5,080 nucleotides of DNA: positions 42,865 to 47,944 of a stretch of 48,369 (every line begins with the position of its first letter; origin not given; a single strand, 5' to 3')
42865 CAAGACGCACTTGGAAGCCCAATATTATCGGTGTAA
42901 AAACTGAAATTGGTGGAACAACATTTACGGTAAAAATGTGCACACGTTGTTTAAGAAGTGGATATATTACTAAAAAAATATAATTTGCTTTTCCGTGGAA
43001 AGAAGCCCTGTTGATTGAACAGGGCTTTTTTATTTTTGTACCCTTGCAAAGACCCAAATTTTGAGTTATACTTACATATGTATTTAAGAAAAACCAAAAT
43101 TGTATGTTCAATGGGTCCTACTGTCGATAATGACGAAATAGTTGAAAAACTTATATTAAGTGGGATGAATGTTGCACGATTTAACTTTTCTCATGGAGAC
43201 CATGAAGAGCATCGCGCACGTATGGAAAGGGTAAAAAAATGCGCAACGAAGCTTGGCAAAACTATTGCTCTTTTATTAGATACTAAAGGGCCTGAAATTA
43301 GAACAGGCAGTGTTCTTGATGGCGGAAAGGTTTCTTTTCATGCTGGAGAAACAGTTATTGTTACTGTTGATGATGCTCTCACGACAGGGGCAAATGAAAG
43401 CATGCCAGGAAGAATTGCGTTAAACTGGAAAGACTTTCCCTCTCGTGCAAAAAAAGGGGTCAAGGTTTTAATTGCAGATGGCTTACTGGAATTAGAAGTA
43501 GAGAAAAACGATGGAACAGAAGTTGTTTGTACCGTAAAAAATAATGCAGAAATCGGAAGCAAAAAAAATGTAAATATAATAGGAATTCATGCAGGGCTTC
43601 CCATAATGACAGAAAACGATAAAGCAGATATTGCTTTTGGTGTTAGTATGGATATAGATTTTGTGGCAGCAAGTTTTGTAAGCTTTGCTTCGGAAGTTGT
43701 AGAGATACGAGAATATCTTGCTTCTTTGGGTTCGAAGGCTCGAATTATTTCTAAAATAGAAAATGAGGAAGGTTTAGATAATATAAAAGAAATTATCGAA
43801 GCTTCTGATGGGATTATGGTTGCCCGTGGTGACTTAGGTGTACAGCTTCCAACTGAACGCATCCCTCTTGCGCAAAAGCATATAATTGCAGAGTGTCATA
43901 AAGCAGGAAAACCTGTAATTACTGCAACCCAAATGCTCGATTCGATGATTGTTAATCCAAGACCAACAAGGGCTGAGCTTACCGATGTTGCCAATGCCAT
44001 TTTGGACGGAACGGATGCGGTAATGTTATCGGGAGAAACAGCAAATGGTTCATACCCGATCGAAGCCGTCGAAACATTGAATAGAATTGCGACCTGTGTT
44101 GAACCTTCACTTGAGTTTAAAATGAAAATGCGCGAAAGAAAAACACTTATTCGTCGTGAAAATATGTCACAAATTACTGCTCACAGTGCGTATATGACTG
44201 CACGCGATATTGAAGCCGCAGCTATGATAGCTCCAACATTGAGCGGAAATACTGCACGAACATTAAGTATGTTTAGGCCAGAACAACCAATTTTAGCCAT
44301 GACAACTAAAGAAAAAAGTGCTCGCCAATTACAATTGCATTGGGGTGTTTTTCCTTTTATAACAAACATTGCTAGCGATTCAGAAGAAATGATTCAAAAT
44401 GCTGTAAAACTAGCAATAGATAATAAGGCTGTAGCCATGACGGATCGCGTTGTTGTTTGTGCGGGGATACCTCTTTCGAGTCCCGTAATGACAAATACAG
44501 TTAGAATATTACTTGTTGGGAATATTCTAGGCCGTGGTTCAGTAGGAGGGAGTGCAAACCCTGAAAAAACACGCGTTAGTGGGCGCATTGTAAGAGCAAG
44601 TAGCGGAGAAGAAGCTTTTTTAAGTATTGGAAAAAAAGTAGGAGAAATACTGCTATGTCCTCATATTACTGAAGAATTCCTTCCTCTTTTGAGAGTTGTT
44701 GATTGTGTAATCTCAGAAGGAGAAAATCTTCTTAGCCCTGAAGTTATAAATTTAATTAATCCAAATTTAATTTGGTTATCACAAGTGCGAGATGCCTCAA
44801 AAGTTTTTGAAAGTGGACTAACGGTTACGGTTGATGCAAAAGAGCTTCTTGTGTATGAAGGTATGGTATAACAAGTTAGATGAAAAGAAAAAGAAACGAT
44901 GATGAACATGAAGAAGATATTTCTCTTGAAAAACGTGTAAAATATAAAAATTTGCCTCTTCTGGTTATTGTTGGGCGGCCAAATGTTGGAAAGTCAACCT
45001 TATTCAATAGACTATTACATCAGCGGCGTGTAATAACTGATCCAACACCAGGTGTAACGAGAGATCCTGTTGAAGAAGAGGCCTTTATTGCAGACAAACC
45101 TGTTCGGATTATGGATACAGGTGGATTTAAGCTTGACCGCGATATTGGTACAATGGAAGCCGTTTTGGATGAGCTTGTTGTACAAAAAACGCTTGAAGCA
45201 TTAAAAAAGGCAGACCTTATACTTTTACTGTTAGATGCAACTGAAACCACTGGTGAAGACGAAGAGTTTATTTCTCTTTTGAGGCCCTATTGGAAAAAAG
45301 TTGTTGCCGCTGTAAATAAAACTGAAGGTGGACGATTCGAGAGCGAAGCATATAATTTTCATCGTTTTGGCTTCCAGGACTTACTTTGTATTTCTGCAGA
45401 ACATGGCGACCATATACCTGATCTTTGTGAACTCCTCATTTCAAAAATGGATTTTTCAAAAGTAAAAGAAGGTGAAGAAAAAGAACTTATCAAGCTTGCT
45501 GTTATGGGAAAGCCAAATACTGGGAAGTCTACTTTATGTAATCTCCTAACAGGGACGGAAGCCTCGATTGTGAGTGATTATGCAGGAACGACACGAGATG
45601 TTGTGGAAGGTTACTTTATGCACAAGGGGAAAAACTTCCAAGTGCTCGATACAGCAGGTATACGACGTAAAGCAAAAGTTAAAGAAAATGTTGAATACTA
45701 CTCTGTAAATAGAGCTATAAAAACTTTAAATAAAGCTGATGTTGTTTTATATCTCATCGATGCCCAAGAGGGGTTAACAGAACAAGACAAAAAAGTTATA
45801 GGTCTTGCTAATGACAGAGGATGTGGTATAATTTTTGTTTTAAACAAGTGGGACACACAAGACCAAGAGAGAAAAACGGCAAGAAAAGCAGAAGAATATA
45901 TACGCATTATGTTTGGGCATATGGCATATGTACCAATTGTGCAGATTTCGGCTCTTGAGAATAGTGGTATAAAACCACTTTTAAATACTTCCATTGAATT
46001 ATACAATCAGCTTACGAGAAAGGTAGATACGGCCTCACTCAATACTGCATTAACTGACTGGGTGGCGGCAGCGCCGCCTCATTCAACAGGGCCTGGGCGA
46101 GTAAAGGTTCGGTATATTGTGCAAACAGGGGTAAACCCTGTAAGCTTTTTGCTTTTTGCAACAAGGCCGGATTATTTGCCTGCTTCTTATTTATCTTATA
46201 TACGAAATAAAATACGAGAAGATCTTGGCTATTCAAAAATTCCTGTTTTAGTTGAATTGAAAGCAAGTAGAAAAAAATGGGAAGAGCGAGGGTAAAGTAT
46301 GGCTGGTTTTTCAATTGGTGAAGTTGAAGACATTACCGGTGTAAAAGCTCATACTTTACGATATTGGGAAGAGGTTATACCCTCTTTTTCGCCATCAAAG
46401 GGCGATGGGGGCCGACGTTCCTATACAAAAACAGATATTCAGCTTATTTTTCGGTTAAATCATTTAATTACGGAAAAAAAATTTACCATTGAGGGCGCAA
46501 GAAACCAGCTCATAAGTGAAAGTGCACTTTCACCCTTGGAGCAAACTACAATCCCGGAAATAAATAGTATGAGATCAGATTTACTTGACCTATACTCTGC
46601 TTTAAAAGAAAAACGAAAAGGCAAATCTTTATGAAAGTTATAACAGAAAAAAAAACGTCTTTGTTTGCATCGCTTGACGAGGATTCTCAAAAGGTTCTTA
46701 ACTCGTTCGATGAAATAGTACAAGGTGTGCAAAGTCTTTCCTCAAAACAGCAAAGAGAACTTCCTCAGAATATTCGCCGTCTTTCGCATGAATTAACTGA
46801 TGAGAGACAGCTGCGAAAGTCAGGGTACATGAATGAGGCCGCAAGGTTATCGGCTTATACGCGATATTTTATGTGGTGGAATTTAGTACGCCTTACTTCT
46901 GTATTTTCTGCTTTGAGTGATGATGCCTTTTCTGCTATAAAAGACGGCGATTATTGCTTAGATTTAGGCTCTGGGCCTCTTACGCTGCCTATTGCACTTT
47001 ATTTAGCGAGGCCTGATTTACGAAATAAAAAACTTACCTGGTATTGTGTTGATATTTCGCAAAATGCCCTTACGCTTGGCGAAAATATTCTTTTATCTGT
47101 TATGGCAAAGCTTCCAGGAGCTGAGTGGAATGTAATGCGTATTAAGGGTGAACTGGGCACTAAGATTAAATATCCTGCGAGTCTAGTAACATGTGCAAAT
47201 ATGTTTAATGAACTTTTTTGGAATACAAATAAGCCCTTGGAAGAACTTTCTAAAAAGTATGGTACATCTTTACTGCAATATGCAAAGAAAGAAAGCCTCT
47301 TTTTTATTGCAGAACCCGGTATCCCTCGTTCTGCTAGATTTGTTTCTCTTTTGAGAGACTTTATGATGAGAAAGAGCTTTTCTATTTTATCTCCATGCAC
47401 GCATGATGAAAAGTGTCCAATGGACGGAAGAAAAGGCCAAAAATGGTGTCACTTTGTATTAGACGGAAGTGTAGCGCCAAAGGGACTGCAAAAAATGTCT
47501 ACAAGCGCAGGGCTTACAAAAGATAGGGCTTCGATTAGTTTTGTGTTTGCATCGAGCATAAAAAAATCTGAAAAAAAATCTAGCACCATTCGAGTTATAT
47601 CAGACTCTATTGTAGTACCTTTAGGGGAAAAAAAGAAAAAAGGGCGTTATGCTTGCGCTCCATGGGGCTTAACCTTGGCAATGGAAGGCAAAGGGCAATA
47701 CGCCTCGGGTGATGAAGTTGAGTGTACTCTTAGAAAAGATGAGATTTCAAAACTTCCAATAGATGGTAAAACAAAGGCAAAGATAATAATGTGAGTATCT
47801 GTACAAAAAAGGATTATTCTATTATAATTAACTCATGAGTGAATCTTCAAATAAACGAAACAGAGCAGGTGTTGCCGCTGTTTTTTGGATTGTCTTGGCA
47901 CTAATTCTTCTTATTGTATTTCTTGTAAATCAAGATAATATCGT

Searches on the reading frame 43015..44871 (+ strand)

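Call 36: search_protein_families(library=pfam, proteins=[window:43015-44871:+], max_evalue=0.001)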
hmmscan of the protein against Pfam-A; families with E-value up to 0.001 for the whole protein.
window:43015-44871:+ (618 aa): 2 families
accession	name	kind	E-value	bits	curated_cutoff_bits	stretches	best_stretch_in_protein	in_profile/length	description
PF00224.27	PK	-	1.3e-127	425.8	30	1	25-352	2-328/328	Pyruvate kinase, barrel domain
PF02887.21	PK_C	-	3.1e-32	111.5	28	1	388-499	3-114/114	Pyruvate kinase, alpha/beta domain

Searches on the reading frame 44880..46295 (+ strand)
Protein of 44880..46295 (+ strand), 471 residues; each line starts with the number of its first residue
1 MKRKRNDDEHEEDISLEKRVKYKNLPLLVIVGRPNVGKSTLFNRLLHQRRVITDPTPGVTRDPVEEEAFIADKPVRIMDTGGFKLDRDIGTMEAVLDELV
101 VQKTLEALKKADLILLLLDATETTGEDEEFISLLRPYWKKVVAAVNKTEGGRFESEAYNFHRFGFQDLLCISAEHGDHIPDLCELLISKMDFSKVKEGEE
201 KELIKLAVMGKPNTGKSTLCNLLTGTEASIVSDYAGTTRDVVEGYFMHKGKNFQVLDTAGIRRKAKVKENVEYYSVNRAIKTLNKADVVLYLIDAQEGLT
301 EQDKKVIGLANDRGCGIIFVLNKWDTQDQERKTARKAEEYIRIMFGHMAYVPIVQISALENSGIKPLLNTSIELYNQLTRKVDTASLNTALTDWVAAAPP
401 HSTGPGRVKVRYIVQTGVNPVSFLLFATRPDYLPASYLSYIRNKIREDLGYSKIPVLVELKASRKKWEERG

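Call 36: search_protein_families(library=pfam, proteins=[window:44880-46295:+], max_evalue=0.001)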
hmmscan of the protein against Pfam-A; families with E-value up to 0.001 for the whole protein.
window:44880-46295:+ (471 aa): 16 families
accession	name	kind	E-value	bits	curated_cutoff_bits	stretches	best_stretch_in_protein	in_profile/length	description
PF01926.29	MMR_HSR1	-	1.2e-53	180.4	21.9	2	206-323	2-113/113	50S ribosome-binding GTPase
PF02421.24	FeoB_N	-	3.5e-26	92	27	2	205-369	2-154/156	Ferrous iron transport protein B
PF00009.33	GTP_EFTU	-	1.9e-23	83.5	26.5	1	202-374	2-185/188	Elongation factor Tu GTP binding domain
PF14714.11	KH_dom-like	-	1.4e-20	73.7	27.3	1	381-461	1-81/81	KH-domain-like of EngA bacterial GTPase enzymes, C-terminal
PF04548.22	AIG1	-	1.3e-12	47.9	27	2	206-307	3-104/212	AIG1 family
PF00350.29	Dynamin_N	-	3.9e-12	47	27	0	28-65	1-37/168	Dynamin family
PF00071.28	Ras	-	1.2e-08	35.2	21.6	1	205-371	1-156/162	Ras family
PF03193.22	RsgA_GTPase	-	1.1e-07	32.3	30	0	26-51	107-132/174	RsgA GTPase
PF08477.19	Roc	-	2.2e-06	28.3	27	0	28-60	2-35/119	Ras of Complex, Roc, domain of DAPkinase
PF00025.27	Arf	-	2.9e-06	27.3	22.3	0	28-82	17-67/174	ADP-ribosylation factor family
PF13401.12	AAA_22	-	1.5e-05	25.8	27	0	27-49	7-29/130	AAA domain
PF00005.33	ABC_tran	-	2.2e-05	25.5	25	0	205-283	13-92/137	ABC transporter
PF13238.12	AAA_18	-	6.8e-05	23.8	29.4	0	207-252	2-42/128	AAA domain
PF05621.17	TniB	-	0.00026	20.9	22.4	0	16-54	26-64/189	Bacterial TniB protein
PF02492.25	cobW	-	0.00047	20.2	20.7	0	273-342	103-170/180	CobW/HypB/UreG, nucleotide-binding domain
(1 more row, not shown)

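Call 74: find_homologous_proteins(query=window:44880-46292:+, max_evalue=1e-50)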
Query window:44880-46292:+ (471 aa): 7959 proteins with E <= 1e-50 among 8000 candidates; the best 120 are listed.
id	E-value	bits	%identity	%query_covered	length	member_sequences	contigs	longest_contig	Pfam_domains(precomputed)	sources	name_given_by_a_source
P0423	0.0e+0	1055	100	100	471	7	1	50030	PF01926.30,PF00025.28,PF08477.20,PF00350.30,PF13401.13,PF03193.23,PF04548.23,PF00005.34,PF02421.25,PF00009.34,PF14714.12,PF00071.29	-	-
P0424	1.8e-289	978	93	100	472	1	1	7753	PF01926.30,PF00025.28,PF08477.20,PF00350.30,PF02421.25,PF00009.34,PF03193.23,PF14714.12,PF04548.23,PF00071.29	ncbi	-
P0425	1.1e-278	942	89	100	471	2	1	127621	PF01926.30,PF00025.28,PF08477.20,PF00350.30,PF13401.13,PF03193.23,PF04548.23,PF00005.34,PF02421.25,PF00009.34,PF14714.12,PF00071.29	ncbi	-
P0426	1.9e-274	928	86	100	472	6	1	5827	PF01926.30,PF00025.28,PF08477.20,PF00350.30,PF13401.13,PF03193.23,PF13238.13,PF04548.23,PF00005.34,PF02421.25,PF00009.34,PF14714.12,PF00071.29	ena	-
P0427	1.2e-258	876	85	97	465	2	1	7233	PF01926.30,PF00025.28,PF00350.30,PF02421.25,PF00009.34,PF03193.23,PF14714.12,PF04548.23,PF00071.29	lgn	-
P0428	8.1e-239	811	77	96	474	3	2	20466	PF01926.30,PF00025.28,PF08477.20,PF00350.30,PF02421.25,PF00009.34,PF03193.23,PF14714.12,PF04548.23,PF00071.29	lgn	-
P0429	9.9e-230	781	75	97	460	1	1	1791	PF01926.30,PF00025.28,PF00350.30,PF02421.25,PF00009.34,PF03193.23,PF14714.12,PF04548.23,PF00071.29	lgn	-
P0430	6.8e-229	778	75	97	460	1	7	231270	PF01926.30,PF00025.28,PF00350.30,PF02421.25,PF00009.34,PF03193.23,PF14714.12,PF04548.23,PF00071.29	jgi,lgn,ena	-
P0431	7.4e-229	778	75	97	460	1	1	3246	PF02492.26,PF01926.30,PF00025.28,PF00350.30,PF02421.25,PF00009.34,PF03193.23,PF14714.12,PF04548.23,PF00071.29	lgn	-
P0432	7.5e-229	778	75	97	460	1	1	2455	PF01926.30,PF00025.28,PF00350.30,PF03193.23,PF04548.23,PF02492.26,PF00005.34,PF02421.25,PF00009.34,PF03308.23,PF14714.12,PF00071.29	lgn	-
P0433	1.7e-228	777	75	97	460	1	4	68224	PF02492.26,PF01926.30,PF00025.28,PF00350.30,PF02421.25,PF00009.34,PF03193.23,PF14714.12,PF04548.23,PF00071.29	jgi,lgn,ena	-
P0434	2.5e-228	776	75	97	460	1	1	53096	PF01926.30,PF00025.28,PF00350.30,PF02421.25,PF00009.34,PF03193.23,PF14714.12,PF04548.23,PF00071.29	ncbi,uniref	ncbi:MAG: ribosome biogenesis GTPase Der [Treponema sp.]|uniref:ribosome biogenesis GTPase Der n=1 T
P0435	3.4e-228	776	76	95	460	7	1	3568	PF01926.30,PF00025.28,PF00350.30,PF02421.25,PF00009.34,PF03193.23,PF03308.23,PF14714.12,PF04548.23,PF00071.29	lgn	-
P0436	3.5e-228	776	75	97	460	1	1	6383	PF01926.30,PF00025.28,PF00350.30,PF02421.25,PF00009.34,PF03193.23,PF03308.23,PF14714.12,PF04548.23,PF00071.29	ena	-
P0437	4.8e-228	775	75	97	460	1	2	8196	PF01926.30,PF00025.28,PF00350.30,PF02421.25,PF00009.34,PF03193.23,PF14714.12,PF04548.23,PF00071.29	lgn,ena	-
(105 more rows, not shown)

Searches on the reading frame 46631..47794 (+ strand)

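Call 36: search_protein_families(library=pfam, proteins=[window:46631-47794:+], max_evalue=0.001)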
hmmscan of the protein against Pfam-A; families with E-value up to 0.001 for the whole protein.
window:46631-47794:+ (387 aa): 1 family
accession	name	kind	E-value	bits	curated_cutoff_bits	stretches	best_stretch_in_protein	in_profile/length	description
PF09243.16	Rsm22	-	1.8e-15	57.5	23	1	109-327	38-232/275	Mitochondrial small ribosomal subunit Rsm22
